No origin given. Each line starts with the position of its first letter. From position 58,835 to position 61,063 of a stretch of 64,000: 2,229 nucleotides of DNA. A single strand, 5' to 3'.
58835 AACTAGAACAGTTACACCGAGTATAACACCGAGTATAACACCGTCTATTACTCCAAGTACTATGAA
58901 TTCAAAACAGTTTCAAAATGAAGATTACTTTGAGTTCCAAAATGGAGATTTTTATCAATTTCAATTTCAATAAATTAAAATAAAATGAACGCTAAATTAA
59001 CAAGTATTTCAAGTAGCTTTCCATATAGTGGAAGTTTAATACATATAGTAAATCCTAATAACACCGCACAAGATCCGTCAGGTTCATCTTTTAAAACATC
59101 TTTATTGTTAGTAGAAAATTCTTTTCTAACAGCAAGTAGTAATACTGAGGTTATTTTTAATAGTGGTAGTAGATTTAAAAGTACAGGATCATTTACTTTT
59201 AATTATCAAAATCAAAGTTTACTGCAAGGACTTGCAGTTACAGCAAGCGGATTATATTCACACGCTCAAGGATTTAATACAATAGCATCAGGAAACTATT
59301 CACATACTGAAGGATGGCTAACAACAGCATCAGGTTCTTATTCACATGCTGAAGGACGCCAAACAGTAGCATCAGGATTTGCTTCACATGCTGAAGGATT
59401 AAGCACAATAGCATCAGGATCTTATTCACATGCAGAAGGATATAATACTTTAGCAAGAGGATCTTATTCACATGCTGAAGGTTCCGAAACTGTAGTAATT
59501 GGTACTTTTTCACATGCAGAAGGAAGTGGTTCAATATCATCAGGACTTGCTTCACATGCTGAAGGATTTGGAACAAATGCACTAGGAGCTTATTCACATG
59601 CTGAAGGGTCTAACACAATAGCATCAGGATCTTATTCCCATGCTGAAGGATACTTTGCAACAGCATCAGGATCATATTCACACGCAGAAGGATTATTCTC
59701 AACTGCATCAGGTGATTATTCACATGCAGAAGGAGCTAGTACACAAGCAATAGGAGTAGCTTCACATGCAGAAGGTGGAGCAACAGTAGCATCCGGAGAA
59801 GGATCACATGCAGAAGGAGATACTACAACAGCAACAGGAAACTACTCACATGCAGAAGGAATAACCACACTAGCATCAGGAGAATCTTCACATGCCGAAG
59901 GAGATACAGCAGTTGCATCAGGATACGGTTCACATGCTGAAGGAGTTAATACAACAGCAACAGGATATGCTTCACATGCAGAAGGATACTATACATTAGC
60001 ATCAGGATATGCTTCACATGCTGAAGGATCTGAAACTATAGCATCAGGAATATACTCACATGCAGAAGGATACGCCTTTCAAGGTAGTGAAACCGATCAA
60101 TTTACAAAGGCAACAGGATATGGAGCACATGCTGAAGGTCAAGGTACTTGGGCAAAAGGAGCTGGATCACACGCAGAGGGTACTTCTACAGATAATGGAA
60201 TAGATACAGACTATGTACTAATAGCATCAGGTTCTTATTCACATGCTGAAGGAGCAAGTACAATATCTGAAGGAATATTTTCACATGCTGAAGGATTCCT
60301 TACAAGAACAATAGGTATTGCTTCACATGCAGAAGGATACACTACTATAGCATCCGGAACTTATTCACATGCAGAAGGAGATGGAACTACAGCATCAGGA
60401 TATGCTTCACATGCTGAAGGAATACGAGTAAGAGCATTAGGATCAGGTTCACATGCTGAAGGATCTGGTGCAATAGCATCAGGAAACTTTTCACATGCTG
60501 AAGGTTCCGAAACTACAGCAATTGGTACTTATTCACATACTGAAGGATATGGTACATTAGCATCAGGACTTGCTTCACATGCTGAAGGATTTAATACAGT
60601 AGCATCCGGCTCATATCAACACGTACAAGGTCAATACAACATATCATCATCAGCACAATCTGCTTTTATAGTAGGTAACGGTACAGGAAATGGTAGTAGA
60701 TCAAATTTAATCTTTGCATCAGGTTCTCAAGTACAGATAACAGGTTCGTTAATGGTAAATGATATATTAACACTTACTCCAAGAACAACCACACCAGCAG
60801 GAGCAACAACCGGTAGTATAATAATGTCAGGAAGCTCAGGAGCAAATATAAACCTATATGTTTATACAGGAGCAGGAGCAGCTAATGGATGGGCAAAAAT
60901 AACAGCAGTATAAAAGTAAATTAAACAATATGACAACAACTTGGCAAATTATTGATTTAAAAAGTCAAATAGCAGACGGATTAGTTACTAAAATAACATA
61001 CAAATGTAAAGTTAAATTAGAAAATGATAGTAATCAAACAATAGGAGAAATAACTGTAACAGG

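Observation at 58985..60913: Fibre protein built from about 32 near-identical 13-residue YSHAEG repeats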

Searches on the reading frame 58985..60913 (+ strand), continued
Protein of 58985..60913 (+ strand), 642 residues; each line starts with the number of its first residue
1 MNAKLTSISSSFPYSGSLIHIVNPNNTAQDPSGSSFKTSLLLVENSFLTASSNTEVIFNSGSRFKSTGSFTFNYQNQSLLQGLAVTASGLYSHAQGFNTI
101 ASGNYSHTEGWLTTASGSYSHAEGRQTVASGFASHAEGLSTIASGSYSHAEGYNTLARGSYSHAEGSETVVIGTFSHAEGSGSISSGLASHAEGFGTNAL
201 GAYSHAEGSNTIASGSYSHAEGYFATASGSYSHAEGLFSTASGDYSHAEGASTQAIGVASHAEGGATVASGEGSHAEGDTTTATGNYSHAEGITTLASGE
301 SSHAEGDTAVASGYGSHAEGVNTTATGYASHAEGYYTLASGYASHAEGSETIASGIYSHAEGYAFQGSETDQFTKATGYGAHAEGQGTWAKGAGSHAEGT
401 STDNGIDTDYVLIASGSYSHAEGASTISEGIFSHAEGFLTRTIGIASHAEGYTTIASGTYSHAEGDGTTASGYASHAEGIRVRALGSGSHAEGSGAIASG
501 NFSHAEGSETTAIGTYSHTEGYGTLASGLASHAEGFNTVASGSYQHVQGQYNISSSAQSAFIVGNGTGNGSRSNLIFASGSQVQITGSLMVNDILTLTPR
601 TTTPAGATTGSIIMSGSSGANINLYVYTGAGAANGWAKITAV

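Call 33: predict_structure(alignment_id=A1)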
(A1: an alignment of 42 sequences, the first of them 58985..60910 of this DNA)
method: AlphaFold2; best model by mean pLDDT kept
length: 642 residues; sequences in the alignment: 42
mean_pLDDT: 85.2   pTM: 0.69
mean pLDDT of the five models: 85.2, 81.3, 74.4, 72.6, 66.0
residues with pLDDT >= 90: 455; 70-90: 49; 50-70: 66; < 50: 72
segments of 3 or more residues with pLDDT < 50: 1-51, 53-68
pLDDT, mean of each block of 10 residues (from residue 1): 27 34 34 36 43 45 40 72 87 92 94 96 97 97 97 97 98 97 97 98 98 98 98 98 98 98 98 98 98 98 98 98 97 97 96 96 72 88 92 92 55 89 93 95 97 97 98 98 98 98 98 98 98 98 97 93 95 92 78 63 59 61 66 62 47
secondary structure, 60 per line:
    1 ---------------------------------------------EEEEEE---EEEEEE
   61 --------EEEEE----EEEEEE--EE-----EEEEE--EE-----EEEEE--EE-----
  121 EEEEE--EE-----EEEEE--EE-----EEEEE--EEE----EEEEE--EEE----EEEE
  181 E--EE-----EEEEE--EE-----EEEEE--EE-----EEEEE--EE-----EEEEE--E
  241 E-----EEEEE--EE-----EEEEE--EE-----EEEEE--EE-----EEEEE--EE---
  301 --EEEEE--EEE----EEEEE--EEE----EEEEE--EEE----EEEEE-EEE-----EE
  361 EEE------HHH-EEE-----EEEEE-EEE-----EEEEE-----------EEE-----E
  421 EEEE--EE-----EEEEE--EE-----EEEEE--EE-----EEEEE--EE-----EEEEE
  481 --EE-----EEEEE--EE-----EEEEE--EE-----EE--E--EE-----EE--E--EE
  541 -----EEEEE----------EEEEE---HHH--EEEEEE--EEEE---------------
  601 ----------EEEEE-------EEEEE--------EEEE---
elements in order: E46-51 E55-60 E69-73 E78-83 E93-97 E107-111 E121-125 E135-139 E149-153 E156-158 E163-167 E170-172 E177-181 E191-195 E205-209 E219-223 E233-237 E247-251 E261-265 E275-279 E289-293 E303-307 E310-312 E317-321 E324-326 E331-335 E338-340 E345-349 E351-353 E359-363 E374-376 E382-386 E388-390 E396-400 E412-414 E420-424 E434-438 E448-452 E462-466 E476-480 E490-494 E504-508 E546-550 E561-565 E574-579 E582-585 E611-615 E623-627 E636-639

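Call 36: fold_search(model_id=the predicted structure, library=pdb)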
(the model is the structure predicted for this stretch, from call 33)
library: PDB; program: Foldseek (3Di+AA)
matches with E <= 10: 59; with E <= 0.001: 5
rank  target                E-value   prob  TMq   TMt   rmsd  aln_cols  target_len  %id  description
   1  7o23                  2.3e-13  1.00  0.21  0.37  11.7       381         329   29  C-terminal head domain of the trimeric autotransporter adhesin BpaC from Burkholderia pseudomallei fused to a GCN4 ancho (released 2022-06-29)
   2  9u93_A                1.0e-04  1.00  0.11  0.24  17.3       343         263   17  Cryo-EM structure of Fusobacterium nucleatum CbpF in complex with human CEACAM5 (released 2025-09-03)
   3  9gh4_A                2.4e-04  1.00  0.22  0.52   5.8       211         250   24  Fusobacterium nucleatum adhesin CbpF (released 2025-04-02)
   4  9gh5_A                4.8e-04  1.00  0.18  0.43   7.4       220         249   22  Complex of Fusobacterium nucleatum CbpF with human CEACAM1 (released 2025-04-02)
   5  3s6l_B                9.5e-04  1.00  0.12  0.40   9.2       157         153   26  Crystal structure of a YadA-like head domain of the trimeric autotransporter adhesin BoaA from Burkholderia pseudomall (released 2011-06-22)
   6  3pr7_A                2.4e-03  1.00  0.17  0.30  12.2       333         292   15  Multi-functional and mechanosensitive receptor binding activity of the Moraxella catarrhalis adhesin UspA1 (released 2011-09-07)
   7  3s6l_D                5.8e-03  1.00  0.12  0.40   9.1       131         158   31  Crystal structure of a YadA-like head domain of the trimeric autotransporter adhesin BoaA from Burkholderia pseudomall (released 2011-06-22)
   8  3wp8                  6.1e-03  1.00  0.15  0.29   3.8       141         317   23  Acinetobacter sp. Tol 5 AtaA C-terminal Ylhead fused to GCN4 adaptors (Chead) (released 2015-03-04)
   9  7ojp_U                1.1e-02  0.10  0.06  0.10  19.9       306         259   11  Crystal structure of Pseudomonas aeruginosa LpxA in complex with compound 1 (released 2021-10-13)
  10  7ojp_Z                1.4e-02  0.10  0.06  0.10  17.9       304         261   10  Crystal structure of Pseudomonas aeruginosa LpxA in complex with compound 1 (released 2021-10-13)
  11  2xqh                  1.5e-02  1.00  0.16  0.36   8.8       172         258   23  Crystal structure of an immunoglobulin-binding fragment of the trimeric autotransporter adhesin EibD (released 2011-07-20)
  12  5vmk_A                2.7e-02  0.12  0.07  0.09  16.4       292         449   12  Crystal structure of a bifunctional GlmU UDP-N-acetylglucosamine diphosphorylase/glucosamine-1- phosphate N-acetyltran (released 2017-05-24)
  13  3s6l_A                3.4e-02  1.00  0.18  0.70   2.1       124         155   33  Crystal structure of a YadA-like head domain of the trimeric autotransporter adhesin BoaA from Burkholderia pseudomall (released 2011-06-22)
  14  3s6l_E                3.4e-02  1.00  0.13  0.45   6.1       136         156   30  Crystal structure of a YadA-like head domain of the trimeric autotransporter adhesin BoaA from Burkholderia pseudomall (released 2011-06-22)
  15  8c50_A                4.0e-02  0.05  0.06  0.09  29.5       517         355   12  Pontibacter korlensis curli subunit CsgA (released 2023-06-28)
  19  1p9h                  2.2e-01  0.99  0.12  0.39   8.8       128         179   28  CRYSTAL STRUCTURE OF THE COLLAGEN-BINDING DOMAIN OF YERSINIA ADHESIN YadA (released 2004-03-23)
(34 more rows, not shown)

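Call 55: fold_search(model_id=the predicted structure, library=viral)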
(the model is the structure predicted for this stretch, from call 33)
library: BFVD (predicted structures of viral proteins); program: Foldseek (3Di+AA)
matches with E <= 10: 149; with E <= 0.001: 41
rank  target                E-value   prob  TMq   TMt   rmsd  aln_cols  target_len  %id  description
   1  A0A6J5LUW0            7.3e-29  1.00  0.24  0.22  22.9       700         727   34  LbR_YadA-like domain containing protein [uncultured Caudovirales phage]
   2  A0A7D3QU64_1          1.2e-26  1.00  0.34  0.26  45.2       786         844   29  Serralysin-like metalloprotease [Fadolivirus FV1/VV64]
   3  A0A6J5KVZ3            1.3e-25  1.00  0.20  0.25  20.5       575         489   35  LbR_YadA-like domain containing protein [uncultured Caudovirales phage]
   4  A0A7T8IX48            3.6e-22  1.00  0.25  0.18  15.7       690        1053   27  (no name in the UniProt tables at hand)
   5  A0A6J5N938            9.0e-22  1.00  0.25  0.13  45.8       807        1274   28  Trimeric autotransporter adhesin YadA-like head domain-containing protein [uncultured Caudovirales phage]
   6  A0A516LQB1            1.1e-19  1.00  0.31  0.20  20.1       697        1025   21  (no name in the UniProt tables at hand)
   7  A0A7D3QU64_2          1.6e-19  1.00  0.28  0.22  20.3       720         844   26  Serralysin-like metalloprotease [Fadolivirus FV1/VV64]
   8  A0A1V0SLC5            5.0e-19  1.00  0.26  0.30  19.2       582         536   30  Trimeric autotransporter adhesin YadA-like head domain-containing protein [Klosneuvirus KNV1]
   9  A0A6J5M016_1          8.0e-17  1.00  0.26  0.21  30.8       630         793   24  Peptidase S74 domain-containing protein [uncultured Caudovirales phage]
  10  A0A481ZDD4            5.1e-14  1.00  0.37  0.33  10.5       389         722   31  Collagen triple helix repeat protein [Pithovirus LCPAC404]
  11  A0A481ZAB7            1.2e-13  1.00  0.25  0.41  12.1       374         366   34  Collagen triple helix repeat protein [Pithovirus LCPAC401]
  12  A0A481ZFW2            1.7e-13  1.00  0.37  0.47   9.5       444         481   36  Peptidase S74 domain-containing protein [Pithovirus LCPAC406]
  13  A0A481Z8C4            1.0e-12  1.00  0.37  0.22  15.8       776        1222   18  Collagen triple helix repeat protein [Pithovirus LCPAC304]
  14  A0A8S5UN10            2.6e-12  1.00  0.29  0.23   4.4       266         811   40  YadA-like protein [Siphoviridae sp. ctzr51]
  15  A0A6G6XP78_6          3.6e-10  1.00  0.11  0.06  61.5      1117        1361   13  (no name in the UniProt tables at hand)
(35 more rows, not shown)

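Call 56: search_protein_families(library=ncbifam, proteins=[window:58985-60913:+], max_evalue=0.01)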
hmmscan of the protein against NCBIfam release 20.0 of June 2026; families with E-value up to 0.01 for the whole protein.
window:58985-60913:+ (642 aa): 4 families
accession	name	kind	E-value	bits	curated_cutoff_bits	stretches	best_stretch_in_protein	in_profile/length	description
NF040983.1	BimA_second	exception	8.9e-14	51.1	600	1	477-574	189-286/381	trimeric autotransporter actin-nucleating factor BimA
NF033477.2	EmaA_autotrans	exception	3.5e-12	44.5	3000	4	81-187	122-229/2100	collagen-binding adhesin autotransporter EmaA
NF033481.2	auto_Ata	exception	1.2e-10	39.4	2500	2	415-589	537-709/1862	trimeric autotransporter adhesin Ata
NF033478.1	YadA_autotrans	exception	4.4e-05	22.7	750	0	226-354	93-221/459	trimeric autotransporter adhesin YadA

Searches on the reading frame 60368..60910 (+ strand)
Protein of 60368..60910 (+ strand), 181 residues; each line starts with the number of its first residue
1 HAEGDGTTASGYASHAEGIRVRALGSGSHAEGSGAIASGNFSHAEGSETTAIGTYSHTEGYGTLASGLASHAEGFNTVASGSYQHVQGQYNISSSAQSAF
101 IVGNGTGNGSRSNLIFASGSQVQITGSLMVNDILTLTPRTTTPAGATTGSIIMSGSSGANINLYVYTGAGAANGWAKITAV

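Call 72: find_related_loci(query=window:60368-60910:+, collection=genome_contigs, flank=4000)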
Query window:60368-60910:+ (181 aa) in genome_contigs; peptide patterns used: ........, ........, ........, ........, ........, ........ (x = any residue, [..] = any of these).
206 stretches matched a pattern; 48 encode a relative of the query (tblastn E <= 1e-3); 47 distinct loci.
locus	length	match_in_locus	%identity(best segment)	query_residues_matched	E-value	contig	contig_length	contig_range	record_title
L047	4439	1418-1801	49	1-113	9e-29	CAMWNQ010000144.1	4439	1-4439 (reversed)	MAG TPA_asm: uncultured Clostridia bacterium isolate SRR14411311_bin.2_metawrap_v1.3_MAG genome assembly, contig: NODE.6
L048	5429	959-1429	53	1-131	8e-29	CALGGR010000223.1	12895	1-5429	MAG TPA_asm: uncultured Fretibacterium sp. isolate ERR1278104_bin.105_CONCOCT_v1.1_MAG genome assembly, contig: ERZ84239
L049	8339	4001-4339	54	2-113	6e-27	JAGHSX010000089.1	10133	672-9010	MAG: Candidatus Scybalousia scybalohippi isolate E3_144 c_000001012709, whole genome shotgun sequence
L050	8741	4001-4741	49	1-130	3e-25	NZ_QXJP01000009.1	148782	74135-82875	Longirhabdus pacifica strain SCSIO 06110 Scaffold9_1, whole genome shotgun sequence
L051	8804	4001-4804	43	1-132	4e-25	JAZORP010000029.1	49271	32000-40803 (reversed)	MAG: Acutalibacteraceae bacterium isolate T1900045553_YK20190247.MAGScoT_cleanbin_000006 SGB_7890_k141_2403325, whole ge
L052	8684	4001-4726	65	1-113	4e-25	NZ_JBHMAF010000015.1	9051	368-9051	Ectobacillus funiculus strain JCM 11201 GCM70008925_99, whole genome shotgun sequence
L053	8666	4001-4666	61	1-98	4e-25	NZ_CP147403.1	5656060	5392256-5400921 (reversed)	Metabacillus rhizosphaerae strain FJAT-53654 chromosome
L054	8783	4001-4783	59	1-126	3e-24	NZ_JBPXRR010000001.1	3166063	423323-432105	Pseudalkalibacillus sp. Hm43 Hm43_ctg01, whole genome shotgun sequence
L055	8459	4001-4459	54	1-163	2e-24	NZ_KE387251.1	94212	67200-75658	Ectobacillus panaciterrae DSM 19096 H540DRAFT_scaffold00016.16, whole genome shotgun sequence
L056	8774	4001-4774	48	1-106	7e-24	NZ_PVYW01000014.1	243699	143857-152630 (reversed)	Cohnella sp. SGD-V74 Ga0139070_114, whole genome shotgun sequence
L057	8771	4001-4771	44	1-113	5e-24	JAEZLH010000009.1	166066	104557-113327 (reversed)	MAG: Bacillota bacterium isolate OH_CDB_63 k127_556311, whole genome shotgun sequence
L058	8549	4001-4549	46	1-126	1e-23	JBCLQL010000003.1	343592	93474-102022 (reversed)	Lachnospiraceae bacterium 46-61 voucher GPTB0115 scaffold3, whole genome shotgun sequence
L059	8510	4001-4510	42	1-111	2e-23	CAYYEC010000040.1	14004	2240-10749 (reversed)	MAG TPA_asm: uncultured Eubacteriales bacterium isolate binchicken_co178_180 genome assembly, contig: NODE_5393_length_1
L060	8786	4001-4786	50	1-123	2e-23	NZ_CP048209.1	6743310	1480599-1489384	Paenibacillus lycopersici strain 12200R-189 chromosome, complete genome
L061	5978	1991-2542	52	1-113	4e-23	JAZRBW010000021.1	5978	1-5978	MAG: Faecousia sp. isolate T1900045122_TC20190116.MAGScoT_cleanbin_000063 SGB_4846_k141_736449, whole genome shotgun seq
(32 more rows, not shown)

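Call 75: search_protein_families(library=pfam, proteins=[L053:513-1769:+, L053:2843-6046:+, L053:7153-7905:-, L060:697-2043:+, L060:2555-5836:+, L060:6095-6529:+, L060:6816-7781:+, L060:7840-8760:+], max_evalue=0.001)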
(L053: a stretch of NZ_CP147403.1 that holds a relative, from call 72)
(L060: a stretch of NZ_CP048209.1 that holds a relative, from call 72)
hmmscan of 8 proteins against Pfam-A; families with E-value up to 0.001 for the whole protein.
L053:513-1769:+ (418 aa): 5 families
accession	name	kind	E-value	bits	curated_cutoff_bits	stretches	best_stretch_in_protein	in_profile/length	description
PF00534.26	Glycos_transf_1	-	1.1e-40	139.4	26.4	1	226-391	4-172/172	Glycosyl transferases group 1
PF13692.12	Glyco_trans_1_4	-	1.6e-33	116.4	27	1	238-376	2-141/142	Glycosyl transferases group 1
PF13439.12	Glyco_transf_4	-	1.9e-10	41.5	28.5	1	24-219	1-169/170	Glycosyltransferase Family 4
PF13579.12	Glyco_trans_4_4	-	2.6e-06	28.3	29.7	1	25-215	1-158/158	Glycosyl transferase 4-like domain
PF20706.3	GT4-conflict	-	0.00038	20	26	1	227-355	190-325/385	Family 4 Glycosyltransferase in conflict systems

L053:2843-6046:+ (1067 aa): 2 families
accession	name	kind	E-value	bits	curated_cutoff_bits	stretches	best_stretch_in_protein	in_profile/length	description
PF11962.13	Peptidase_G2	-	9.3e-40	136.9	25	1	876-1057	29-211/228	Peptidase_G2, IMC autoproteolytic cleavage domain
PF05658.19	YadA_head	-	0.00092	20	25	0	716-742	1-27/27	YadA head domain repeat (2 copies)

L053:7153-7905:- (250 aa): 2 families
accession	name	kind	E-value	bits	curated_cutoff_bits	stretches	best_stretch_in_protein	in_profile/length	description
PF13469.12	Sulfotransfer_3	-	9.5e-13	49.3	27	1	11-206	1-214/216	Sulfotransferase family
PF00685.33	Sulfotransfer_1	-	2.9e-07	30.6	22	1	12-215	4-192/255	Sulfotransferase domain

L060:697-2043:+ (448 aa): 1 family
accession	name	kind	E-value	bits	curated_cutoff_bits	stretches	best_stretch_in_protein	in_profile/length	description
PF12698.13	ABC2_membrane_3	-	6.2e-51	174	31.6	1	23-422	1-346/347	ABC-2 family transporter protein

L060:2555-5836:+ (1093 aa): 3 families
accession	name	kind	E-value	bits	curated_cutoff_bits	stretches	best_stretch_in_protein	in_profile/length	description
PF11962.13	Peptidase_G2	-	2.1e-38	132.4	25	1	902-1072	41-210/228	Peptidase_G2, IMC autoproteolytic cleavage domain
PF01391.23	Collagen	-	2.2e-09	37.3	27.2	1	67-120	1-54/60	Collagen triple helix repeat (20 copies)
PF05658.19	YadA_head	-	3.7e-08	34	25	0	624-647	1-24/27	YadA head domain repeat (2 copies)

L060:6095-6529:+ (144 aa): 0 families

L060:6816-7781:+ (321 aa): 1 family
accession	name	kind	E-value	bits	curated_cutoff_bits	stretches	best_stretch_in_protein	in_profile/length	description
PF01156.24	IU_nuc_hydro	-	2.2e-66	224.9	34.2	1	29-312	1-296/297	Inosine-uridine preferring nucleoside hydrolase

L060:7840-8760:+ (306 aa): 1 family
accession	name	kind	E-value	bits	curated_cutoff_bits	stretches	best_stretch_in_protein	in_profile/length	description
PF00528.27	BPD_transp_1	-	2.3e-11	44.2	26.4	1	94-292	2-175/184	Binding-protein-dependent transport system inner membrane component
